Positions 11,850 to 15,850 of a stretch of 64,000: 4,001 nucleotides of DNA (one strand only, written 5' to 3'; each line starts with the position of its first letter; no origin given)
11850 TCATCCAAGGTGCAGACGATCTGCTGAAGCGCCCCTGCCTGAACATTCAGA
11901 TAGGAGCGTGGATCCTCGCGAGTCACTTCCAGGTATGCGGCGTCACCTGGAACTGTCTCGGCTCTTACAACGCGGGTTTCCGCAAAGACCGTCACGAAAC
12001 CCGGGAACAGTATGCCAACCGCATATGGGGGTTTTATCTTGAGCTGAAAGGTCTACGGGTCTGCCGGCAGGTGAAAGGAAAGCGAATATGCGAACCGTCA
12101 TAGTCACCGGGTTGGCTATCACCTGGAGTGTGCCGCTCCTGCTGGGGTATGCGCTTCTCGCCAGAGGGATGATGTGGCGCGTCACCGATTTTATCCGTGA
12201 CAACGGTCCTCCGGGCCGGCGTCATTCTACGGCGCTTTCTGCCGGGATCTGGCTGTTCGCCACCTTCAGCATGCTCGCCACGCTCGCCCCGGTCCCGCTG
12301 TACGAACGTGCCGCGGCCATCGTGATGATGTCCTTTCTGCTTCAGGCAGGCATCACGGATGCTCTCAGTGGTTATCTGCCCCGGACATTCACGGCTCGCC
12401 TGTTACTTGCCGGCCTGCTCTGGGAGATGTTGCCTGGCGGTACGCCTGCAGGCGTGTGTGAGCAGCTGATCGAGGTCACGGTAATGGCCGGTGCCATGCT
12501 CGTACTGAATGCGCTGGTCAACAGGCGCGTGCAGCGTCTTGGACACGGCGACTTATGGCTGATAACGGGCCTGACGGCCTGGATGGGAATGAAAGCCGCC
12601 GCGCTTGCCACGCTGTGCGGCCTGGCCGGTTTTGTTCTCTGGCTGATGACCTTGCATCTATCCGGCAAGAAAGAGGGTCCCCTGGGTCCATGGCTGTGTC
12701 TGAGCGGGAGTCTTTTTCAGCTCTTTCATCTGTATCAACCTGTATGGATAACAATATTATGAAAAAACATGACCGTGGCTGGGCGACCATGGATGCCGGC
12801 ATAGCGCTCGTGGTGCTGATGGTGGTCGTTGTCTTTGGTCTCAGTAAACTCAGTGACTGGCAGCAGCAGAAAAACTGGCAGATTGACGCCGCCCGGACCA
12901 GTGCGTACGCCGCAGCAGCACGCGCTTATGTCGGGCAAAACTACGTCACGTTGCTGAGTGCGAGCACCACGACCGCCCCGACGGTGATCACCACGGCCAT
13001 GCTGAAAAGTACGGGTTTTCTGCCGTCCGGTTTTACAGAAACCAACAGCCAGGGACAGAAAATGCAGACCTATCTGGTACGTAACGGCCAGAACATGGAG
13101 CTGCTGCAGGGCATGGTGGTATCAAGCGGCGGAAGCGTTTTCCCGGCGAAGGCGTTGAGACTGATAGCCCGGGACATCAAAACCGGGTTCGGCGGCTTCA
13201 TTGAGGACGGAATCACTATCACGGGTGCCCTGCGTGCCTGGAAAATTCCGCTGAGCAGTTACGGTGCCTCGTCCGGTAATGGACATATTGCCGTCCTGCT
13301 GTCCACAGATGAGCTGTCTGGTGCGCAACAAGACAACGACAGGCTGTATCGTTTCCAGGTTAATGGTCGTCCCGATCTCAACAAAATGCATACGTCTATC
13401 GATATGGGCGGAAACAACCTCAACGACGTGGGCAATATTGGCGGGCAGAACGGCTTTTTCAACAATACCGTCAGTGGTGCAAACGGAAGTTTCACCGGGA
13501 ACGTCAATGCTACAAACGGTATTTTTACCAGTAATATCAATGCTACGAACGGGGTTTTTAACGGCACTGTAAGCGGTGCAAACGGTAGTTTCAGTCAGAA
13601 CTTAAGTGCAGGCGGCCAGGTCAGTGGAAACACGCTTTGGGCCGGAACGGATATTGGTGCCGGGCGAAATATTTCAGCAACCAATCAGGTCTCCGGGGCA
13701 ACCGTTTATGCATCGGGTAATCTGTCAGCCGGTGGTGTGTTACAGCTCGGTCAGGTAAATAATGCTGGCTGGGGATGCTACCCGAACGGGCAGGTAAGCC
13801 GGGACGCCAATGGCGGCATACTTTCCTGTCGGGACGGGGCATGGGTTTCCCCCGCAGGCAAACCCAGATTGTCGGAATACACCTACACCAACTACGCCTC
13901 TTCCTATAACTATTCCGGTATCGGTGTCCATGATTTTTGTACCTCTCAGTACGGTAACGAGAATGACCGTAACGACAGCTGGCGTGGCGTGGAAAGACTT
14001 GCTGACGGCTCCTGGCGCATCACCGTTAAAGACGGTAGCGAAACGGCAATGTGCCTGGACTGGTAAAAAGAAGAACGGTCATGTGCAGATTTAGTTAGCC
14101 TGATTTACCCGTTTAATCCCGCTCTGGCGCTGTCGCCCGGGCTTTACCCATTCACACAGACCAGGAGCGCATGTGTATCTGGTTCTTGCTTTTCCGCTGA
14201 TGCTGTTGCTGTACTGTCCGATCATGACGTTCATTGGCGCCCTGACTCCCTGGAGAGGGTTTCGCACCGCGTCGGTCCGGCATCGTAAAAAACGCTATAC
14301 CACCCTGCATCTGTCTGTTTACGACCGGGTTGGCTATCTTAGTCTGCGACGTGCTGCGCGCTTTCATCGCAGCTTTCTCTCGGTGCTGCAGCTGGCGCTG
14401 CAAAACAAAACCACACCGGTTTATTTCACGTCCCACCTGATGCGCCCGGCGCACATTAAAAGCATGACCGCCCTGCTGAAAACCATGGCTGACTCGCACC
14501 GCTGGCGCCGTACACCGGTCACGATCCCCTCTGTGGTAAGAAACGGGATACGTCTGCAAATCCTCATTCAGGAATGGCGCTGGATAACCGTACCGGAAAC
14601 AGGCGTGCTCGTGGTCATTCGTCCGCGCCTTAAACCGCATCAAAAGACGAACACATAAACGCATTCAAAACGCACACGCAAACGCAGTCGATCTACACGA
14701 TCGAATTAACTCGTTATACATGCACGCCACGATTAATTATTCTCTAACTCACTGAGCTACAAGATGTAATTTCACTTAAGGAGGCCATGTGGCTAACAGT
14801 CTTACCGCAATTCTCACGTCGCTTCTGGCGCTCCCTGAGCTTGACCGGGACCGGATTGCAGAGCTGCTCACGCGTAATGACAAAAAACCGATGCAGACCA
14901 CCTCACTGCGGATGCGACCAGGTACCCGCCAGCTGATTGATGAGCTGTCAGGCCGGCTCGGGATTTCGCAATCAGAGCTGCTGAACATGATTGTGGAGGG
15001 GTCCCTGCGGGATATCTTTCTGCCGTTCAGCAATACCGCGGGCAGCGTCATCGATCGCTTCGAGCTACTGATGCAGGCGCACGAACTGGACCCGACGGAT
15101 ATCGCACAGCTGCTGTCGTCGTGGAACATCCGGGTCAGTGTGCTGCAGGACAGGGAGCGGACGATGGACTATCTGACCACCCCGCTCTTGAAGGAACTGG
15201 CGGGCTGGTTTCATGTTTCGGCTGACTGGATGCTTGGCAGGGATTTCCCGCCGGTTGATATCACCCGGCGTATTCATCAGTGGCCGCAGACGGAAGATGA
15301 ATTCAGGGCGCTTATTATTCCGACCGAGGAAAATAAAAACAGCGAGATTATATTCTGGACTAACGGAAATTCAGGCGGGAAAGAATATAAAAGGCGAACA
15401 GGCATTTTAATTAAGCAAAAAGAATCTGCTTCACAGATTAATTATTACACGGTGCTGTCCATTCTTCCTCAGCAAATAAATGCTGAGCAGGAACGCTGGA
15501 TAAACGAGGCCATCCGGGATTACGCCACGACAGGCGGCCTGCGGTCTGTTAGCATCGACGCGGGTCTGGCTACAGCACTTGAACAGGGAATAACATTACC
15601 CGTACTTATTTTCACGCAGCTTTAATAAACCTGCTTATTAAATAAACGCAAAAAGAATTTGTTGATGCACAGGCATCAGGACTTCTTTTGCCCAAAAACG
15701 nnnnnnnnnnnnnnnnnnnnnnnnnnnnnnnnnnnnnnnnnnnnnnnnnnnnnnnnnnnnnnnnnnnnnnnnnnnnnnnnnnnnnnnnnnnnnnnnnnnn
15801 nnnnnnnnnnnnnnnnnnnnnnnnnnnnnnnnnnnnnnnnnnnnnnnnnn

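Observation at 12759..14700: IncI-type thin-pilus operon without rci or shufflon; PilV carries tail-fibre-like tandem repeats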

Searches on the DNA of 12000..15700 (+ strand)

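Call 8: search_dna_similar(query=window:12000-15700:+, collection=plasmids, mode=near, max_rows=25)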
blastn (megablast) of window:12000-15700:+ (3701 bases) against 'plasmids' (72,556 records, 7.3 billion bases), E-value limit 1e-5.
Records with a match: 60; places in all: 95; records where one place covers at least 80% of the query: 2.
Best place of each record, by identity: 95-99% 2; 80-90% 1; 60-80% 57.
By first word of the organism name: Enterobacter 35; Citrobacter 20; Leclercia 2; Mixta 1; Lelliottia 1; Yokenella 1.
By predicted mobility (MOB-suite, as given by PLSDB): mobilizable 60.
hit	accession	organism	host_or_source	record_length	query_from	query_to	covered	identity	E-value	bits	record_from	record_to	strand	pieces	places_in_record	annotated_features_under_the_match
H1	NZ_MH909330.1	Leclercia adecarboxylata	Nanjing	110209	1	3701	100%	97.6%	0e+0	6348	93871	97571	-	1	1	pilV: shufflon system plasmid conjugative transfer pilus tip adhesin PilV | hypothetical protein (x2) | prepilin peptidase | lytic transglycosylase domain-containing protein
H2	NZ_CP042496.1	Leclercia adecarboxylata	Whole organism,Shower 2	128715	1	3701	100%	95.8%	0e+0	6125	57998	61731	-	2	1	pilV: shufflon system plasmid conjugative transfer pilus tip adhesin PilV | hypothetical protein (x2) | prepilin peptidase | lytic transglycosylase domain-containing protein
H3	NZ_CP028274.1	Mixta theicola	cell culture,mealworm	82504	12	3698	79%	75.7%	0e+0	1417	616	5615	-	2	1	pilV: shufflon system plasmid conjugative transfer pilus tip adhesin PilV | site-specific integrase | hypothetical protein (x2) | prepilin peptidase | lytic transglycosylase domain-containing protein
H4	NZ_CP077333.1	Lelliottia amnigena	-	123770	2294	3700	38%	83.3%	0e+0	1286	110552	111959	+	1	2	hypothetical protein (x2)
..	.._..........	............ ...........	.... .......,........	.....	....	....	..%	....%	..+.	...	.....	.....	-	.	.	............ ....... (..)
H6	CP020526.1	Enterobacter cloacae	Homo sapiens,human,trachael aspirate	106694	2208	3698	40%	76.3%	0e+0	765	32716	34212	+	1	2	hypothetical protein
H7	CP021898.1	Enterobacter cloacae complex sp.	-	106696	2208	3698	40%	76.3%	0e+0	765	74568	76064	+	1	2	hypothetical protein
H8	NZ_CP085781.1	Enterobacter hormaechei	Homo sapiens,bile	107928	2208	3698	40%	76.3%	0e+0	765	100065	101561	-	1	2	hypothetical protein (x2)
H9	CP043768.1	Enterobacter hormaechei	Homo sapiens,Pure culture,rectal swab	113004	2208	3698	40%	76.2%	0e+0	765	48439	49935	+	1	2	hypothetical protein (x2)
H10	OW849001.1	Enterobacter cloacae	Homo sapiens,Corporacio Sanitaria Parc ...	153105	2208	3698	40%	76.2%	0e+0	765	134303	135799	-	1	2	hypothetical protein (x2)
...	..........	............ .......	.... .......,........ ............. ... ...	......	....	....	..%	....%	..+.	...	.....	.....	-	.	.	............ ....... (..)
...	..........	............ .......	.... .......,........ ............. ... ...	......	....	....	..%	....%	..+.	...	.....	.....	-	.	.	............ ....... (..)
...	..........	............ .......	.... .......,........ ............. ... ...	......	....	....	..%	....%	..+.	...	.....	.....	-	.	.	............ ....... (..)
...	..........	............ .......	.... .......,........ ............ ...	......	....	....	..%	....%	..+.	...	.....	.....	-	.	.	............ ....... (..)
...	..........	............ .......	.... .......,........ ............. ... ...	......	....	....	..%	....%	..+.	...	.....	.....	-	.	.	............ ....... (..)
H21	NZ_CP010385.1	Enterobacter hormaechei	Homo sapiens,Rectal swab,excreted ...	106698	2208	3698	40%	76.2%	0e+0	760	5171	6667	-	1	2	hypothetical protein (x2)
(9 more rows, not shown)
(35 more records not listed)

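Call 10: get_annotated_region(hit=H1, flank=20000)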
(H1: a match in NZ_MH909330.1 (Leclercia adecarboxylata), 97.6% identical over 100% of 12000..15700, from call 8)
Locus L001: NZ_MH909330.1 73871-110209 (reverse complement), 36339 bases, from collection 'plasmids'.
description: Leclercia adecarboxylata strain 150707804 plasmid p707804-1FII, complete sequence
organism: Leclercia adecarboxylata (NCBI taxid 83655)
taxonomy: Bacteria; Pseudomonadota; Gammaproteobacteria; Enterobacterales; Enterobacteriaceae; Leclercia; Leclercia adecarboxylata
host: -; source: Nanjing; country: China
typing (MOB-suite, as given by PLSDB): mobilizable; relaxase MOBP
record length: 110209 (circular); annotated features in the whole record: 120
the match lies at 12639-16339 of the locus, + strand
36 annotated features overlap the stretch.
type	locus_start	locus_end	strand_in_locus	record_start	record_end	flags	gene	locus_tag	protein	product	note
CDS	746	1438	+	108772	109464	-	-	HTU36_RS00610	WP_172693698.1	PAS domain-containing protein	-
CDS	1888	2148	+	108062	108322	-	-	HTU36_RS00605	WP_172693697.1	sigma factor-like helix-turn-helix DNA-binding protein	GO:0006352 - DNA-templated transcription initiation [Evidence IEA]; GO:0006355 - regulation of DNA-templated ...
CDS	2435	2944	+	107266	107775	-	-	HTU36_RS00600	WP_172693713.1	transcription termination/antitermination NusG family protein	GO:0006355 - regulation of DNA-templated transcription [Evidence IEA]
CDS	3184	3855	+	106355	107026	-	-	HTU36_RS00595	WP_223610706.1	hypothetical protein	-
CDS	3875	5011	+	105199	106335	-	-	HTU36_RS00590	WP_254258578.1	toxin co-regulated pilus biosynthesis Q family protein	-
CDS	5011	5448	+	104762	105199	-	pilM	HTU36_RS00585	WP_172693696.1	type IV pilus biogenesis protein PilM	-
CDS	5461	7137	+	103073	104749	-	-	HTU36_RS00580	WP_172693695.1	PilN family type IVB pilus formation outer membrane protein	GO:0009297 - pilus assembly [Evidence IEA]; GO:0009306 - protein secretion [Evidence IEA]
CDS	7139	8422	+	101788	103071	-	pilO2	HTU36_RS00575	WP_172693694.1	type 4b pilus protein PilO2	-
CDS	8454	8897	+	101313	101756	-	pilP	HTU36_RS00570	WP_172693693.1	type IV pilus biogenesis protein PilP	GO:0009297 - pilus assembly [Evidence IEA]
CDS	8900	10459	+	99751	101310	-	-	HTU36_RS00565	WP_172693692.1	ATPase, T2SS/T4P/T4SS family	-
CDS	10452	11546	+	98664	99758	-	-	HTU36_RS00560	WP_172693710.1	type II secretion system F family protein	-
CDS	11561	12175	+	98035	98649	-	-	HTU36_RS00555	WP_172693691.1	type 4 pilus major pilin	-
CDS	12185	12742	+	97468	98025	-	-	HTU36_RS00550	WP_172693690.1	lytic transglycosylase domain-containing protein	-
CDS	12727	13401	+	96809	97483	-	-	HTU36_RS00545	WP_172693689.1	prepilin peptidase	-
CDS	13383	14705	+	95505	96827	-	pilV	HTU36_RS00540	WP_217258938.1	shufflon system plasmid conjugative transfer pilus tip adhesin PilV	-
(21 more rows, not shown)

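Call 11: get_annotated_region(hit=H3, flank=8000)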
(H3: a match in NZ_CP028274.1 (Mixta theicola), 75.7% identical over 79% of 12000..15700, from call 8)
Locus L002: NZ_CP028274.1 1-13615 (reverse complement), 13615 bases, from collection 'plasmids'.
description: Mixta theicola strain SRCM103227 plasmid unnamed1, complete sequence
organism: Mixta theicola (NCBI taxid 1458355)
taxonomy: Bacteria; Pseudomonadota; Gammaproteobacteria; Enterobacterales; Erwiniaceae; Mixta; Mixta theicola
host: -; source: cell culture,mealworm; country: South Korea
typing (MOB-suite, as given by PLSDB): mobilizable; replicon rep_cluster_2183; relaxase MOBP
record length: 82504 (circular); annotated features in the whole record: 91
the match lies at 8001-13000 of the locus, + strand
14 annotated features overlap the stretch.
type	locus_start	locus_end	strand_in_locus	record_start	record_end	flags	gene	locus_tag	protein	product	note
CDS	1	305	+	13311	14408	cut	-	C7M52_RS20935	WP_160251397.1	toxin co-regulated pilus biosynthesis Q family protein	-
CDS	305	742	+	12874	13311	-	pilM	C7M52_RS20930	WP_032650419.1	type IV pilus biogenesis protein PilM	-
CDS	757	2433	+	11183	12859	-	-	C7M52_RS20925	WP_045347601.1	PilN family type IVB pilus formation outer membrane protein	GO:0009297 - pilus assembly [Evidence IEA]; GO:0009306 - protein secretion [Evidence IEA]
CDS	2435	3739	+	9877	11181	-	pilO2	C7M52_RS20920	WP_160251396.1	type 4b pilus protein PilO2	-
CDS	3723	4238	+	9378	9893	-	pilP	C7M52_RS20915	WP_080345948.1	type IV pilus biogenesis protein PilP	GO:0009297 - pilus assembly [Evidence IEA]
CDS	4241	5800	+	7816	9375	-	-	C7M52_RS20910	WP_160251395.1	ATPase, T2SS/T4P/T4SS family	-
CDS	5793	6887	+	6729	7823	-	-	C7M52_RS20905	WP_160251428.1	type II secretion system F family protein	-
CDS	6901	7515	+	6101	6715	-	-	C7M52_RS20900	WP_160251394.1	type 4 pilus major pilin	-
CDS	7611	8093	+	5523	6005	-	-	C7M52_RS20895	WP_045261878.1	lytic transglycosylase domain-containing protein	-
CDS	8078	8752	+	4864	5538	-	-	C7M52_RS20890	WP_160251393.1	prepilin peptidase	-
CDS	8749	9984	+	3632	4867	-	pilV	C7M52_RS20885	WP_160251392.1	shufflon system plasmid conjugative transfer pilus tip adhesin PilV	-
CDS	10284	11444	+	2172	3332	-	-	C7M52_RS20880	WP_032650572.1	site-specific integrase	GO:0015074 - DNA integration [Evidence IEA]; GO:0006310 - DNA recombination [Evidence IEA]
CDS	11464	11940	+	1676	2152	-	-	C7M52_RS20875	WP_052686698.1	hypothetical protein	-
CDS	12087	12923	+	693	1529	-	-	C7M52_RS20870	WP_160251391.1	hypothetical protein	-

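Call 18: get_annotated_region(hit=H21, flank=7000)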
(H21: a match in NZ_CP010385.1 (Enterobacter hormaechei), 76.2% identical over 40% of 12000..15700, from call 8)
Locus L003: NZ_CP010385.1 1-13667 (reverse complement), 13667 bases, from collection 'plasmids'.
description: Enterobacter hormaechei subsp. xiangfangensis strain 34399 plasmid p34399-106.698kb, complete sequence
organism: Enterobacter hormaechei (NCBI taxid 1296536)
taxonomy: Bacteria; Pseudomonadota; Gammaproteobacteria; Enterobacterales; Enterobacteriaceae; Enterobacter; Enterobacter hormaechei
host: -; source: Homo sapiens,Rectal swab,excreted bodily substance; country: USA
typing (MOB-suite, as given by PLSDB): mobilizable; replicon rep_cluster_1444; relaxase MOBP
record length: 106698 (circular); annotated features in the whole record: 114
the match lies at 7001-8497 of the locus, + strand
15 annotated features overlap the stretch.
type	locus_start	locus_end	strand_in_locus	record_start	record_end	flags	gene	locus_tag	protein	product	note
CDS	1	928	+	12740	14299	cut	-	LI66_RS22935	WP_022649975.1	ATPase, T2SS/T4P/T4SS family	-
CDS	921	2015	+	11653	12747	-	-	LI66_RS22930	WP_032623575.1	type II secretion system F family protein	-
CDS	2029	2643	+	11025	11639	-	-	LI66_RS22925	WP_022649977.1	type 4 pilus major pilin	-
CDS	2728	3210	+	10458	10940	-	-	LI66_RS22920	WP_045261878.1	lytic transglycosylase domain-containing protein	-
CDS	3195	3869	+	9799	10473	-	-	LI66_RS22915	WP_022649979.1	prepilin peptidase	-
CDS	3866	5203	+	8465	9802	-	pilV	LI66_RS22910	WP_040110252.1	shufflon system plasmid conjugative transfer pilus tip adhesin PilV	-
CDS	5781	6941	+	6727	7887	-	-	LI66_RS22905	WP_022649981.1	site-specific integrase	GO:0015074 - DNA integration [Evidence IEA]; GO:0006310 - DNA recombination [Evidence IEA]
CDS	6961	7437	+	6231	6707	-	-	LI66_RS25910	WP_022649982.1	hypothetical protein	-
CDS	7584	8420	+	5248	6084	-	-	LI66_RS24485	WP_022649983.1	hypothetical protein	-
CDS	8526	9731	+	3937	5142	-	-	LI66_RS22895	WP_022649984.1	conjugal transfer protein TraF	-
CDS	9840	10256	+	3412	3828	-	-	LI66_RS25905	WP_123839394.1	hypothetical protein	-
CDS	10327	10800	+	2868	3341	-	-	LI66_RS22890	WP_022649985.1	DotD/TraH family lipoprotein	-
CDS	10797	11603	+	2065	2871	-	-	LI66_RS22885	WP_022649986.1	type IV secretory system conjugative DNA transfer family protein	-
CDS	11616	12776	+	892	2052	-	traJ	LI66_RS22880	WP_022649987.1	plasmid transfer ATPase TraJ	-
CDS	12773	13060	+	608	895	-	-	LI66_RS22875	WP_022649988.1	hypothetical protein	-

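Call 19: get_annotated_region(hit=H4, flank=7000)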
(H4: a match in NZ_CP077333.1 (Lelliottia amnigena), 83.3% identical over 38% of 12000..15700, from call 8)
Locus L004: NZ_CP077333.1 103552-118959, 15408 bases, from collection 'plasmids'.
description: Lelliottia amnigena strain FDAARGOS 1446 plasmid unnamed2, complete sequence
organism: Lelliottia amnigena (NCBI taxid 61646)
taxonomy: Bacteria; Pseudomonadota; Gammaproteobacteria; Enterobacterales; Enterobacteriaceae; Lelliottia; Lelliottia amnigena
host: -; source: -; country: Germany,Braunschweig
typing (MOB-suite, as given by PLSDB): mobilizable; replicon rep_cluster_1155; relaxase MOBP,MOBQ
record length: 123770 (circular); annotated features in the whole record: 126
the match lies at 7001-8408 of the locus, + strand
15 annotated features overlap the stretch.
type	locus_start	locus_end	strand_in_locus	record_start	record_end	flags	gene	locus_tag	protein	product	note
CDS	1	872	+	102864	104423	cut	-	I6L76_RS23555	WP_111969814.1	ATPase, T2SS/T4P/T4SS family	-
CDS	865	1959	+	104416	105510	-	-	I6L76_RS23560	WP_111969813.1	type II secretion system F family protein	-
CDS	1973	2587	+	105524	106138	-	-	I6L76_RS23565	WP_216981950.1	type 4 pilus major pilin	-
CDS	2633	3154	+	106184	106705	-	-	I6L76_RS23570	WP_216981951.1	lytic transglycosylase domain-containing protein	-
CDS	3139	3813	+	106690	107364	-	-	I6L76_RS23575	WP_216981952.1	prepilin peptidase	-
CDS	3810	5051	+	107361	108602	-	pilV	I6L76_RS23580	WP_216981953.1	shufflon system plasmid conjugative transfer pilus tip adhesin PilV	-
CDS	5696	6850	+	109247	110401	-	-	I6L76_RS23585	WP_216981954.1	site-specific integrase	GO:0015074 - DNA integration [Evidence IEA]; GO:0006310 - DNA recombination [Evidence IEA]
CDS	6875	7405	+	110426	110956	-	-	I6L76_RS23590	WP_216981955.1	hypothetical protein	-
CDS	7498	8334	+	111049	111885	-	-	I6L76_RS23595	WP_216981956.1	hypothetical protein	-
CDS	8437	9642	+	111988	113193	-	-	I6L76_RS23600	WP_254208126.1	conjugal transfer protein TraF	-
CDS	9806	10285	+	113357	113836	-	-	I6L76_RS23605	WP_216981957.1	DotD/TraH family lipoprotein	-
CDS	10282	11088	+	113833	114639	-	-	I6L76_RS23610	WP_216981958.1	type IV secretory system conjugative DNA transfer family protein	-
CDS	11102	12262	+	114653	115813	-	traJ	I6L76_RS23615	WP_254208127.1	plasmid transfer ATPase TraJ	-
CDS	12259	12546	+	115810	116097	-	icmT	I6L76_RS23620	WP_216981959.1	IcmT/TraK family protein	-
CDS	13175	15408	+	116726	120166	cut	-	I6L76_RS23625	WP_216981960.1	LPD7 domain-containing protein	-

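Call 20: get_annotated_region(hit=H2, flank=3000)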
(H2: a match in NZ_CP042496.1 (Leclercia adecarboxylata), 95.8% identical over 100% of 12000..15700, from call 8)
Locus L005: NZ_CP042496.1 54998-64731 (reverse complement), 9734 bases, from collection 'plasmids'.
description: Leclercia adecarboxylata strain E61 plasmid pE61_003, complete sequence
organism: Leclercia adecarboxylata (NCBI taxid 83655)
taxonomy: Bacteria; Pseudomonadota; Gammaproteobacteria; Enterobacterales; Enterobacteriaceae; Leclercia; Leclercia adecarboxylata
host: -; source: Whole organism,Shower 2; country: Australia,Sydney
typing (MOB-suite, as given by PLSDB): mobilizable; relaxase MOBP
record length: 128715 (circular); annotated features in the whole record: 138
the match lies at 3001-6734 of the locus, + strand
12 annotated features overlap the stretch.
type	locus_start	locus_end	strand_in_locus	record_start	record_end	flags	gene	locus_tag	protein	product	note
CDS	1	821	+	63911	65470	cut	-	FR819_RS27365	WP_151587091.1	ATPase, T2SS/T4P/T4SS family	-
CDS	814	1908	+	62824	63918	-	-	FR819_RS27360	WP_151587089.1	type II secretion system F family protein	-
CDS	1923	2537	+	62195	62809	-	-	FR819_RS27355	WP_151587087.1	type 4 pilus major pilin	-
CDS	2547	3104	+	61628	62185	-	-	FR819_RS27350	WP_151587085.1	lytic transglycosylase domain-containing protein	-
CDS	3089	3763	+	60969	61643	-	-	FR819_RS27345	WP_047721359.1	prepilin peptidase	-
CDS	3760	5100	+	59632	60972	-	pilV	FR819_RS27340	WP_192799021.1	shufflon system plasmid conjugative transfer pilus tip adhesin PilV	-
CDS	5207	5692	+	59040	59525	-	-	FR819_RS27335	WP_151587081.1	hypothetical protein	-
CDS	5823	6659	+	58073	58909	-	-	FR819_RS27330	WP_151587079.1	hypothetical protein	-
CDS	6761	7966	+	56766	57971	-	-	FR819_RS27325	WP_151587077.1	conjugal transfer protein TraF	-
CDS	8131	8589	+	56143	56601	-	-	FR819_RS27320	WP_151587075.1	DotD/TraH family lipoprotein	-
CDS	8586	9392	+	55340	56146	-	-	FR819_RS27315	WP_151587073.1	type IV secretory system conjugative DNA transfer family protein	-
CDS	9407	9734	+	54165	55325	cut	traJ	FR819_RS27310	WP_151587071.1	plasmid transfer ATPase TraJ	-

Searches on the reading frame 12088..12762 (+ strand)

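Call 7: search_protein_families(library=pfam, proteins=[window:12088-12762:+], max_evalue=0.01)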
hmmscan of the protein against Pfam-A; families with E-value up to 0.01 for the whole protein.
window:12088-12762:+ (224 aa): 1 family
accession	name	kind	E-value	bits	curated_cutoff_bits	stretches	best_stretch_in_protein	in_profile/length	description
PF01478.23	Peptidase_A24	-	1e-07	32.8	26.5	1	78-178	1-95/104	Type IV leader peptidase family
